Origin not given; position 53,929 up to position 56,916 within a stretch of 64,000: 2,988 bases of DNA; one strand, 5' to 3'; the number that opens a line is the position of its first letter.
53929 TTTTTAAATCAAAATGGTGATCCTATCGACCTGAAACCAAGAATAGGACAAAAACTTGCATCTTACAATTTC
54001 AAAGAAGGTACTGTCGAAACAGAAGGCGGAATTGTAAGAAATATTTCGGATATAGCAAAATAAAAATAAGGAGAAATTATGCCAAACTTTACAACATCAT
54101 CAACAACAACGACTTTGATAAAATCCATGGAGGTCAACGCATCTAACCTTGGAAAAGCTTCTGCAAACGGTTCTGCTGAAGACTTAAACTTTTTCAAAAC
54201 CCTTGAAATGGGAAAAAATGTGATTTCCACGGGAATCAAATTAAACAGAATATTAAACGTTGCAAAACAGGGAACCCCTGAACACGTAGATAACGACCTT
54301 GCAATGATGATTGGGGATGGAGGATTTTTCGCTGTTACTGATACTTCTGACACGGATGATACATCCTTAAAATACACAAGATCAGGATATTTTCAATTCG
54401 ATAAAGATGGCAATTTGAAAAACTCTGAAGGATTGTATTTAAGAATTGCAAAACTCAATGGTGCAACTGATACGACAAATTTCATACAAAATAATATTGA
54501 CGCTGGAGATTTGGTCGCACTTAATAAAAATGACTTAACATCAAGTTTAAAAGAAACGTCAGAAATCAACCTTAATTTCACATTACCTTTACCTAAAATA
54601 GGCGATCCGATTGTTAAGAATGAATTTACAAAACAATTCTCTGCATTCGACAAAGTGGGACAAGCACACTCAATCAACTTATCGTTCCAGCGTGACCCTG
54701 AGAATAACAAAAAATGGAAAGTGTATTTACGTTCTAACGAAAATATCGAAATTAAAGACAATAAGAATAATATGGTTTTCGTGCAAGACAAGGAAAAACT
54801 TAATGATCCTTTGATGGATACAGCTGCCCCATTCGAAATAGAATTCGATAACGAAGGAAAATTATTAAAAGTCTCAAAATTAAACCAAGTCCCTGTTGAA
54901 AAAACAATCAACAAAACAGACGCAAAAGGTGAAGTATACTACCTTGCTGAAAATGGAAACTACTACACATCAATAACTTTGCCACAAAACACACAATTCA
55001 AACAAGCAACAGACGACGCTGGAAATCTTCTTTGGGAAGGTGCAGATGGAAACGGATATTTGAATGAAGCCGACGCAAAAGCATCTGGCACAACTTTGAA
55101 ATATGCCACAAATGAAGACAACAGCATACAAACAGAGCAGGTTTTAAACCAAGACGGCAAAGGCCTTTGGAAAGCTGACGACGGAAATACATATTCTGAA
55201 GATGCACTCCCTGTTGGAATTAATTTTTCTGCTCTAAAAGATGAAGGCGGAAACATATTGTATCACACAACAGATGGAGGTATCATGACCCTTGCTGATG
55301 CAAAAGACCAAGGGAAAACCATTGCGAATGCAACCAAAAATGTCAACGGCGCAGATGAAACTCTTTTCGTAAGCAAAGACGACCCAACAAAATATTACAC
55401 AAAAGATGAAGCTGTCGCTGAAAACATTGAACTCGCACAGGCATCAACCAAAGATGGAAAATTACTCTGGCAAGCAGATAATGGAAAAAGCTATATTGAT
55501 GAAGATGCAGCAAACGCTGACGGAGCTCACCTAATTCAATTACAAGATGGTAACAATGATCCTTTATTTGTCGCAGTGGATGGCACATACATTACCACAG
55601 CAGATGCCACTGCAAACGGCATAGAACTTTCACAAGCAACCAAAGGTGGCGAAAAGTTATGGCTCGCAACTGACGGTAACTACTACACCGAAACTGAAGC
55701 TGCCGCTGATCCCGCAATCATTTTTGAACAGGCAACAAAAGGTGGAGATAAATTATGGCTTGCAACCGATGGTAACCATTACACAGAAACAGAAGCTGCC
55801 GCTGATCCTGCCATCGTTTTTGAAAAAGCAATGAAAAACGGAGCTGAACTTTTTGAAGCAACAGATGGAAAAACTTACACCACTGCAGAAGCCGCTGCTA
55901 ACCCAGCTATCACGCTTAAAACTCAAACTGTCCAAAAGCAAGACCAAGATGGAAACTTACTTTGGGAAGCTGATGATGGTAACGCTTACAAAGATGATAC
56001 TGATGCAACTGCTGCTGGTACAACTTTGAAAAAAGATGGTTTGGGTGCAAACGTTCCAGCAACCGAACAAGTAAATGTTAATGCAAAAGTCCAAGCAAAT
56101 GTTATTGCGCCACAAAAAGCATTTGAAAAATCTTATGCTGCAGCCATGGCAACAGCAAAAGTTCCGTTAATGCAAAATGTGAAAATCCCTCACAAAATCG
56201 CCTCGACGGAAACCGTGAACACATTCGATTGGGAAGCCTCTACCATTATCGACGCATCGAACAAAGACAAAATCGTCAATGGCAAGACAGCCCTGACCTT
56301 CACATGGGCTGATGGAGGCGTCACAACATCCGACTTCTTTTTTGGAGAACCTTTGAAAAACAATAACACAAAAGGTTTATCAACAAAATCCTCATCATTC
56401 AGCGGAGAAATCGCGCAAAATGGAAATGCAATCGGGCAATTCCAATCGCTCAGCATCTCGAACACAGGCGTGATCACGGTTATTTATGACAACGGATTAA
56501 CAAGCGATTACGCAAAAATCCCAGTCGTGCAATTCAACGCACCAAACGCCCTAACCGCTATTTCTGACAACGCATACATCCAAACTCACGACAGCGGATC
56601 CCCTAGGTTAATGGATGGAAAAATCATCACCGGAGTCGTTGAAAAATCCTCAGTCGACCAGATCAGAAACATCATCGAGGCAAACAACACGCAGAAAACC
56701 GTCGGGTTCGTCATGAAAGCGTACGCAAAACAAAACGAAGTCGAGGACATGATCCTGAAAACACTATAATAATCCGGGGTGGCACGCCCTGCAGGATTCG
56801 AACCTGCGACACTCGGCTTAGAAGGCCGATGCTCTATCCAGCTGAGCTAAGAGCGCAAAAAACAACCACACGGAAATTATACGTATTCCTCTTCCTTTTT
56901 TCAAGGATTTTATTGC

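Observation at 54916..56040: FlgE is roughly doubled in size by 11 tandem ~32-aa repeats of an unrecognised LW-x-A-x-DGN-x-Y unit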

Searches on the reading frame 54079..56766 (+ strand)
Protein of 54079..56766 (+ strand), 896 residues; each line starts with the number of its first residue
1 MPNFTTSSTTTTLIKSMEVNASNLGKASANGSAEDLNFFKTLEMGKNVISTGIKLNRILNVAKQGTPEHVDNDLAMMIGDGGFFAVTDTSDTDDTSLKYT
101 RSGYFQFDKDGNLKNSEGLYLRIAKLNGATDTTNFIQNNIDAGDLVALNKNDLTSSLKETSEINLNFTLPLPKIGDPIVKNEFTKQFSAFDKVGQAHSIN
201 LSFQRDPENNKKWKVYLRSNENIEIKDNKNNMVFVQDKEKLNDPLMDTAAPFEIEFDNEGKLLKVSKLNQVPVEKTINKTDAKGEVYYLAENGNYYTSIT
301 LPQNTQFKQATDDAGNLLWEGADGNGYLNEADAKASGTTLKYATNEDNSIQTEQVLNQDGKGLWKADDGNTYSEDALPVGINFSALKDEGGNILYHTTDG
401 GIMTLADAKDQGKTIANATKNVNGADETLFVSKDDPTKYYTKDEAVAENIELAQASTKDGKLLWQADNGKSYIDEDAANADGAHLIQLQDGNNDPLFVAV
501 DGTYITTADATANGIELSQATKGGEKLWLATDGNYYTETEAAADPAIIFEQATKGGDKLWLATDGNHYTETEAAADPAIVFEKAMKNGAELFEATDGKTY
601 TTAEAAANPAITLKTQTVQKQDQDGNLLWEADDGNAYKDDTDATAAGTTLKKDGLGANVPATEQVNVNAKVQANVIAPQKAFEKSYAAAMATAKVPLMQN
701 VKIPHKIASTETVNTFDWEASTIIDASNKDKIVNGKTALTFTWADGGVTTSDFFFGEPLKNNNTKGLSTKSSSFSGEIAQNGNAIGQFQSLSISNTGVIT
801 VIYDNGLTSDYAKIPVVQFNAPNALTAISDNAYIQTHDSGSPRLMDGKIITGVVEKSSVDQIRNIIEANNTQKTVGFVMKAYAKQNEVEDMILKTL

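Call 3: search_protein_families(library=pfam, proteins=[window:54079-56766:+], max_evalue=1)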
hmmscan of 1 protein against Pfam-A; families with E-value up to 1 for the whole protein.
window:54079-56766:+ (896 aa): 3 families
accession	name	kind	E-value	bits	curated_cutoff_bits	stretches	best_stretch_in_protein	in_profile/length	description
PF07559.19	FlgE_D2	-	2.4e-09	38.3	22.7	1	183-309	22-130/142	Flagellar basal body protein FlaE D2 domain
PF22692.1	LlgE_F_G_D1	-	1.5e-07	31.9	27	1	80-122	4-42/64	Flagellar hook protein FlgE/F/G D1 domain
PF19809.4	DUF6292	-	0.0035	18.1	27.1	1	600-666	17-83/88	Family of unknown function (DUF6292)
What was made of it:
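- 54079..54495 (+): FlgE aa 1-139: divergent N-terminal D0/Dc and the N-part of D1 (approximate border). Pfam LlgE_F_G_D1 covers aa 80-122 (call 3).
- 54496..54915 (+): FlgE aa 140-279: N-terminal part of D2 (approximate border). Pfam FlgE_D2 matches aa 183-309 to profile positions 22-130 of 142 (call 3).
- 54916..55008 (+): Unit 1 (aa 280-310), marginal. It may instead be the end of the D2 N-part. It is overlapped by the Pfam D2 match (call 3).
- On Flagellar hook protein FlgE: PF07559 scores 38.3 bits (cutoff 22.7) (call 3). Neither family appears at E<1 (call 3).
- Checked: Pfam finds the FlgE/F/G D1 domain (aa 80-122) and FlgE_D2 (aa 183-309), both above gathering score (call 3).
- FlgE lacks the usual N- and C-terminal Pfam matches (call 3).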

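Call 4: search_protein_families(library=ncbifam, proteins=[window:54079-56766:+], max_evalue=0.1)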
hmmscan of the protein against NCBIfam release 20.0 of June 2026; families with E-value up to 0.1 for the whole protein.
window:54079-56766:+ (896 aa): 18 families
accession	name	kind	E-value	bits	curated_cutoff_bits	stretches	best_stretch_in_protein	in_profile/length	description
NF004242.0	PRK05682.2-1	equivalog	4.1e-35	121.4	365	2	42-278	50-259/422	flagellar hook protein FlgE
TIGR03506.1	FlgEFG_subfam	subfamily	4.1e-32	112.2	70.25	2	644-866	115-339/351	flagellar hook-basal body complex protein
NF004238.1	PRK05682.1-1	equivalog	8e-30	104.4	400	2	38-356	42-328/414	flagellar hook protein FlgE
NF004241.1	PRK05682.1-5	equivalog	1.1e-27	97.2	469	2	49-289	67-285/446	flagellar hook protein FlgE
NF040922.1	flgE_Caulobact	equivalog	3.4e-20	72.5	750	2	687-844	291-446/505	flagellar hook protein FlgE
NF004243.1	PRK05682.2-2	equivalog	1.9e-19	70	801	2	49-227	56-234/420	flagellar hook protein FlgE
TIGR02490.1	flgF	equivalog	1.5e-16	60.7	178.5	2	5-301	3-159/218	flagellar basal-body rod protein FlgF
NF004240.1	PRK05682.1-4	equivalog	9.7e-16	58.1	472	2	43-348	49-349/443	flagellar hook protein FlgE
TIGR02488.1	flgG_G_neg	equivalog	5.5e-14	52.3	252.75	2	49-121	66-134/259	flagellar basal-body rod protein FlgG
NF009278.1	PRK12636.1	equivalog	5.8e-14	52.2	350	2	48-129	66-142/263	flagellar basal body rod protein FlgG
NF005286.1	PRK06803.1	equivalog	3.3e-13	49.6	467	2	15-243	15-237/402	flagellar hook protein FlgE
TIGR02489.1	flgE_epsilon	equivalog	1.7e-11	43.3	412.85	2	49-123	67-138/719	flagellar hook protein FlgE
NF009279.0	PRK12637.1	equivalog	4.8e-10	38.7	663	1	758-892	328-469/473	flagellar hook protein FlgE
NF009280.2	PRK12640.1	subfamily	5.6e-08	32.7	210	1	8-120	10-120/246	flagellar basal body rod protein FlgF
NF009331.1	PRK12689.1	equivalog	1.3e-07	31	347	2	789-889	141-241/252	flagellar basal-body rod protein FlgF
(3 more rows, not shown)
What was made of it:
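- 54496..54915 (+): NF004242 covers aa 42-278 (call 4).
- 56209..56766 (+): FlgE aa 711-896: C-terminal strands of D2, the C-part of D1 and C-terminal D0 (approximate borders). TIGR03506 covers aa 644-866 (call 4).
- Pfam D1 and D2 hits plus TIGR03506 (calls 3, 4).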

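Call 7: find_homologous_proteins(query=window:54079-56766:+, max_evalue=0.001)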
Query window:54079-56766:+ (896 aa): 4 proteins with E <= 0.001 among 8000 candidates.
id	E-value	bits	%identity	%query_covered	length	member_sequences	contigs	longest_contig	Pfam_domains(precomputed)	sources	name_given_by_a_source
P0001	0.0e+0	1861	94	100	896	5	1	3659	PF22692.2,PF07559.20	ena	-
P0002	2.8e-266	904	53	100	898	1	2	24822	PF07559.20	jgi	-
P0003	1.4e-258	879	38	100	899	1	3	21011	PF07559.20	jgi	-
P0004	8.5e-8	49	29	13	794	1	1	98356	PF06429.19,PF00460.26,PF22692.2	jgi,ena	-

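Call 8: find_related_loci(query=window:54079-56766:+, collection=genome_contigs, flank=6000)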
Query window:54079-56766:+ (896 aa) in genome_contigs; peptide patterns used: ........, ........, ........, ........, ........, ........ (x = any residue, [..] = any of these).
60 stretches matched a pattern, but none encodes a relative of the query by tblastn (E <= 1e-3).
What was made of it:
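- Tried and rejected: The GTDB genome scan with FlgE found no relative (call 8).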

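Call 11: find_encoding_contigs(protein=P0002, flank=10000, max_places=4)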
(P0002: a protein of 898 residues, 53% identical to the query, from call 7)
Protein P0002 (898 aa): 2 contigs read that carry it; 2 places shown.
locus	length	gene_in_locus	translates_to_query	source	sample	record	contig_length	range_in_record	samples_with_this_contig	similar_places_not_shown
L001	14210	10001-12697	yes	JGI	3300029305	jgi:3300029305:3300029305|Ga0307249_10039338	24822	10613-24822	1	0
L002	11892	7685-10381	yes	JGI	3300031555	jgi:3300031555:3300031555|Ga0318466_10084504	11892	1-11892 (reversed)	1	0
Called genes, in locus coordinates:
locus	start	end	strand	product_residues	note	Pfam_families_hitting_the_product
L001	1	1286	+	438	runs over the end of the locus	PF07690:MFS_1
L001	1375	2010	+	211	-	PF00923:TAL_FSA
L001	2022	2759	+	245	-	PF20260:PUA_4 (weak), PF04452:Methyltrans_RNA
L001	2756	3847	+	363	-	PF03033:Glyco_transf_28, PF04101:Glyco_tran_28_C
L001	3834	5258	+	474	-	PF01225:Mur_ligase, PF08245:Mur_ligase_M, PF02875:Mur_ligase_C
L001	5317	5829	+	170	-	PF00364:Biotin_lipoyl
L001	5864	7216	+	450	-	PF00289:Biotin_carb_N, PF02222:ATP-grasp, PF02655:ATP-grasp_3 (weak), PF02786:CPSase_L_D2, PF07478:Dala_Dala_lig_C, PF02785:Biotin_carb_C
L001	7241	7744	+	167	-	-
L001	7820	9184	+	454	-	PF02120:Flg_hook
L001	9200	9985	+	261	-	-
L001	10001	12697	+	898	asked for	PF07559:FlgE_D2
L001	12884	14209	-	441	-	?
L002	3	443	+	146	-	?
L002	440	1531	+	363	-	PF03033:Glyco_transf_28, PF04101:Glyco_tran_28_C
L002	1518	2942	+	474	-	PF01225:Mur_ligase, PF08245:Mur_ligase_M, PF02875:Mur_ligase_C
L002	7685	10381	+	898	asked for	PF07559:FlgE_D2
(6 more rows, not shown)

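Call 12: find_encoding_contigs(protein=P0003, flank=10000, max_places=4)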
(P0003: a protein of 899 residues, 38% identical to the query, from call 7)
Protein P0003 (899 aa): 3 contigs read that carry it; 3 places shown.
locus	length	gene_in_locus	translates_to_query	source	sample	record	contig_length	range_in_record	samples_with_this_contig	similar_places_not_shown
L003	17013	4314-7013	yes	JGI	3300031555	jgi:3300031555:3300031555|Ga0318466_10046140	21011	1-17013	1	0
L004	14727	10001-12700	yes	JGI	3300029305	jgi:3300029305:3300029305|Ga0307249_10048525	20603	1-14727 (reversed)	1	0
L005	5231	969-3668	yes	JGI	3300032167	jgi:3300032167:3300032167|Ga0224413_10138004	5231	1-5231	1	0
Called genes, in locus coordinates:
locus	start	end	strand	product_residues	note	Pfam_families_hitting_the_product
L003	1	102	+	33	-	?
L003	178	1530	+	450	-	PF00289:Biotin_carb_N, PF02222:ATP-grasp, PF02655:ATP-grasp_3 (weak), PF02786:CPSase_L_D2, PF07478:Dala_Dala_lig_C, PF02785:Biotin_carb_C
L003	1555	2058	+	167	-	-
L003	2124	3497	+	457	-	PF02120:Flg_hook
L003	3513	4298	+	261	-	-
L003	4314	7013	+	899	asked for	PF07559:FlgE_D2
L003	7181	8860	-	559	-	PF00916:Sulfate_transp, PF01740:STAS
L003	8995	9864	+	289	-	-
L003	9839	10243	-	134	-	-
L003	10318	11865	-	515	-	PF01921:tRNA-synt_1f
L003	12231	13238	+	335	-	-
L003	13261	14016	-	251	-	PF00459:Inositol_P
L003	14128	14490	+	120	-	PF00886:Ribosomal_S16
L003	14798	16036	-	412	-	-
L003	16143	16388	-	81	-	PF04977:DivIC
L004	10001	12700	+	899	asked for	PF07559:FlgE_D2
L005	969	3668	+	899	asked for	PF07559:FlgE_D2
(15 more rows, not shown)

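Call 30: predict_structure(alignment_id=A1)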
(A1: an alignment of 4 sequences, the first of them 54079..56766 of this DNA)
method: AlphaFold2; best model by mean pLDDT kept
length: 896 residues; sequences in the alignment: 4
mean_pLDDT: 40.0   pTM: 0.22
mean pLDDT of the five models: 40.0, 37.0, 36.5, 36.4, 36.1
residues with pLDDT >= 90: 0; 70-90: 23; 50-70: 215; < 50: 658
segments of 3 or more residues with pLDDT < 50: 1-166, 172-178, 188-196, 224-250, 267-317, 343-371, 374-390, 448-463, 467-471, 482-506, 509-522, 552-557, 582-592, 613-625, 652-896
pLDDT, mean of each block of 10 residues (from residue 1): 25 22 26 24 22 23 25 24 28 29 31 29 27 28 24 25 43 47 56 45 66 63 45 42 38 56 46 26 32 32 37 49 61 59 41 36 44 44 44 64 69 61 57 56 52 37 47 54 47 41 44 41 51 65 65 48 62 58 38 57 52 41 52 68 70 35 26 25 26 26 25 29 34 36 35 35 25 30 30 28 28 21 20 21 26 33 38 32 31 31
secondary structure, 60 per line:
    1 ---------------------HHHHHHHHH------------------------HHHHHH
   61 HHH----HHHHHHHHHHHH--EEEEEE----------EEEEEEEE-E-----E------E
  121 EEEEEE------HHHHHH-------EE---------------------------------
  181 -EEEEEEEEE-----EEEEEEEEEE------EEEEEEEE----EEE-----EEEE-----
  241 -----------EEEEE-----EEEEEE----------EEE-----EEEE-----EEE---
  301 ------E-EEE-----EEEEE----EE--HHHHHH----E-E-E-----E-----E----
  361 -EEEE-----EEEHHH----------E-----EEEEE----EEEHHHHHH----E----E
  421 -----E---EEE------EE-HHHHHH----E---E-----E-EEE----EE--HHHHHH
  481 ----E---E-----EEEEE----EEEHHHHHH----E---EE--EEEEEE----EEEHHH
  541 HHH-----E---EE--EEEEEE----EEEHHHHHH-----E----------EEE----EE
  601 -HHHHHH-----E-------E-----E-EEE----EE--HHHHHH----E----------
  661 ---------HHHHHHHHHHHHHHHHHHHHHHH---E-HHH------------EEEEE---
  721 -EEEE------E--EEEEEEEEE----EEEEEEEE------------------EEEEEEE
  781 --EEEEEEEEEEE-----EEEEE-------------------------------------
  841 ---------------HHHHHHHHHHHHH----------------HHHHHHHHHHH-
elements in order (helices of 4 or more, strands of 3 or more residues): H22-30 H55-63 H68-79 E82-87 E98-105 E120-126 H133-138 E182-190 E196-205 E212-219 E224-226 E232-235 E252-256 E262-267 E278-280 E286-289 E295-297 E309-311 E317-321 H330-335 E362-365 E371-373 E393-397 E402-404 H405-410 E430-432 H442-447 E464-466 H475-480 E495-499 E504-506 H507-512 E525-530 E535-537 H538-543 E557-562 E567-569 H570-575 E592-594 H602-607 E629-631 H640-645 H670-692 E713-717 E722-725 E735-743 E748-755 E774-780 E783-793 E799-803 H856-868 H885-895
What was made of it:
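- Tried and rejected: AF2 on the full length with the 4-sequence alignment gave pLDDT 40, usable only for secondary structure (call 30).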

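Call 37: find_encoding_contigs(protein=P0001, flank=10000, max_places=6)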
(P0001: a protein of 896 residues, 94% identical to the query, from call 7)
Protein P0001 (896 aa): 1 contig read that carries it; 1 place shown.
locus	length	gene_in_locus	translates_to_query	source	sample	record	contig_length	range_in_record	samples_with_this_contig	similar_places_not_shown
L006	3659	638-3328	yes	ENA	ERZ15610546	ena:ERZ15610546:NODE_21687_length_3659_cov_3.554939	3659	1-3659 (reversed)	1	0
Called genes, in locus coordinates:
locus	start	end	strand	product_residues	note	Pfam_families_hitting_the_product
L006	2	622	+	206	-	?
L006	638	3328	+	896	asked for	PF22692:LlgE_F_G_D1 (weak), PF07559:FlgE_D2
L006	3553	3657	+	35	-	?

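Call 38: find_encoding_contigs(protein=window:54079-56766:+, flank=3000, max_places=6)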
Protein window:54079-56766:+ (896 aa): 3 contigs read that carry it; 2 places shown.
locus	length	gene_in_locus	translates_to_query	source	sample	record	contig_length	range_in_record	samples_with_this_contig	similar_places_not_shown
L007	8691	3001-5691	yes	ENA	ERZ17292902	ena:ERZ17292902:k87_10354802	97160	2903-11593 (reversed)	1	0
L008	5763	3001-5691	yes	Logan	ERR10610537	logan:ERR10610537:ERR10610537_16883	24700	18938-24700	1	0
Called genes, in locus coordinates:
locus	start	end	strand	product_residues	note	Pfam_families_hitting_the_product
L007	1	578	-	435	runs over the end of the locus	PF13520:AA_permease_2, PF00324:AA_permease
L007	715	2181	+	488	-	PF02120:Flg_hook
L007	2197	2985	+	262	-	-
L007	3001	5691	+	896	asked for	PF22692:LlgE_F_G_D1 (weak), PF07559:FlgE_D2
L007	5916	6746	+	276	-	-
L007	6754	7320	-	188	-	-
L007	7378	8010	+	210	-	-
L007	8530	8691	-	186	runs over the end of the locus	PF00916:Sulfate_transp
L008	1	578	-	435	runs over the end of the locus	PF13520:AA_permease_2, PF00324:AA_permease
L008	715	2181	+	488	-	PF02120:Flg_hook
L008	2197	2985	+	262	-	-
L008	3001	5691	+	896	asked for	PF22692:LlgE_F_G_D1 (weak), PF07559:FlgE_D2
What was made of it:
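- On Flagellar hook protein FlgE: The order is conserved in all orthologous loci (calls 11, 12, 38).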

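Call 52: list_cluster_members(proteins=[window:54079-56766:+, window:30747-32348:-, window:60262-61812:-, window:19612-21003:+, window:48446-49816:+, window:46418-47824:+, P0007])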
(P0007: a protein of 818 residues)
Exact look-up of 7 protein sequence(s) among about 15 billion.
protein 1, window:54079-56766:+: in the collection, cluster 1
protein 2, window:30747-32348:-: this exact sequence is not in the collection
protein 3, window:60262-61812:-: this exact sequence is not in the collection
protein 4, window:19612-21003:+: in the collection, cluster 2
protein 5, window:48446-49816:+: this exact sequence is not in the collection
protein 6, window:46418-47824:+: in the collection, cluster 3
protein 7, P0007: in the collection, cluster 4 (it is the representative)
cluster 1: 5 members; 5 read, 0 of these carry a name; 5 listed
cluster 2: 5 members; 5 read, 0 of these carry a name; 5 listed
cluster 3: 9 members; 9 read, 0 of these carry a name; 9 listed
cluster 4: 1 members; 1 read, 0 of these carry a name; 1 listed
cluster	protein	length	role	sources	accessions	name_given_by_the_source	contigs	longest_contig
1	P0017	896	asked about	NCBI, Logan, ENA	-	-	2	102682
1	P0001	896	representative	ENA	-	-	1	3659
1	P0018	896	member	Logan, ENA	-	-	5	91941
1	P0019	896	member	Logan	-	-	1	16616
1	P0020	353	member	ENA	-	-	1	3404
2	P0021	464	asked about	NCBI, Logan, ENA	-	-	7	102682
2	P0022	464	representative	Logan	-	-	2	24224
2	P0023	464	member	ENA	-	-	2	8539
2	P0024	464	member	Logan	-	-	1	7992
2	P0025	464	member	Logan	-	-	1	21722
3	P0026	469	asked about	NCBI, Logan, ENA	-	-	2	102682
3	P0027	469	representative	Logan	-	-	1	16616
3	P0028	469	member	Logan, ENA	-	-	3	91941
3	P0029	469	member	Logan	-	-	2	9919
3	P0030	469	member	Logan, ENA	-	-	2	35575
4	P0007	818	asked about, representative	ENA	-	-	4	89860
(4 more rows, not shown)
